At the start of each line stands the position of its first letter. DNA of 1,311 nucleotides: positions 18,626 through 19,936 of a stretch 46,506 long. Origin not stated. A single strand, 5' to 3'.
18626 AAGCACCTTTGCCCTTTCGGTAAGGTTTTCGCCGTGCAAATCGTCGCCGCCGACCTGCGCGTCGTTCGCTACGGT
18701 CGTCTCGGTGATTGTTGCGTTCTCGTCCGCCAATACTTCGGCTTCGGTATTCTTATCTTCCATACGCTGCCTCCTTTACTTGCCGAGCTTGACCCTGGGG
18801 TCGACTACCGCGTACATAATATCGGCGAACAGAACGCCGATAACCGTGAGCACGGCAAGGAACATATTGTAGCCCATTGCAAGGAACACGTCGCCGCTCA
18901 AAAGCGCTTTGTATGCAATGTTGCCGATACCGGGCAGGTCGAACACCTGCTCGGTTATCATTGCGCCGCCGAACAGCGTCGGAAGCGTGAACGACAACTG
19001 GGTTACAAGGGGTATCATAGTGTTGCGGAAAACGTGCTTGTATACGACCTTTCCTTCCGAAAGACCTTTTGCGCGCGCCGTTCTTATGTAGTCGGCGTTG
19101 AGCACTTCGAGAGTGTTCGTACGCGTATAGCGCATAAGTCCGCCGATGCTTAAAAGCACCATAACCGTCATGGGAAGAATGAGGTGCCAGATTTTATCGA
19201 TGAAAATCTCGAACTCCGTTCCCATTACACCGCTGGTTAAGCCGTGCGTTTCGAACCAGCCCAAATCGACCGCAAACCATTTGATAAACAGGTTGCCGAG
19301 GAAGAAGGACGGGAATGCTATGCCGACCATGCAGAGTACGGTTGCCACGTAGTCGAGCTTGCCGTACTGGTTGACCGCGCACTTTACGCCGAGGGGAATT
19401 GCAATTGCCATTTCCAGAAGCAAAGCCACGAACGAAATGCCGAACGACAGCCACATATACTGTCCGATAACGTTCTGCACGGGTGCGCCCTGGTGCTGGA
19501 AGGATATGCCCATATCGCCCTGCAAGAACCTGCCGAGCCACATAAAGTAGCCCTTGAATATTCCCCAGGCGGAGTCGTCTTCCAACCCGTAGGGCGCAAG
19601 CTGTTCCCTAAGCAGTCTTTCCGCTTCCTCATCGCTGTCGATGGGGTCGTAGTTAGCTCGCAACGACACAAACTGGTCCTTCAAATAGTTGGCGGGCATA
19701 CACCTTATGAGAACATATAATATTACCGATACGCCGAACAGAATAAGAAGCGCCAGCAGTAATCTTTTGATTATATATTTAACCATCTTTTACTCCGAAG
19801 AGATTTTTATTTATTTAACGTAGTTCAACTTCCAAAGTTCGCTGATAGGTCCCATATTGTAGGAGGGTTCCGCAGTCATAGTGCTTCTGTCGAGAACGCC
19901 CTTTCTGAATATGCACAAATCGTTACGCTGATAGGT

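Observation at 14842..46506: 31.6-kb single-strand block joins a MoxR/DUF58-type vWA module, five giant or orphan surface proteins and an Opp importer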

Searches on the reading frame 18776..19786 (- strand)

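Call 5: search_protein_families(library=pfam, proteins=[window:18776-19786:-], max_evalue=0.01)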
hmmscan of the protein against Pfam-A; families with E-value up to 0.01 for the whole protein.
window:18776-19786:- (336 aa): 1 family
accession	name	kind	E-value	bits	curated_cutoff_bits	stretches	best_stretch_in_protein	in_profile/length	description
PF00528.27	BPD_transp_1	-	7e-36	124.1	26.4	1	129-333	1-183/184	Binding-protein-dependent transport system inner membrane component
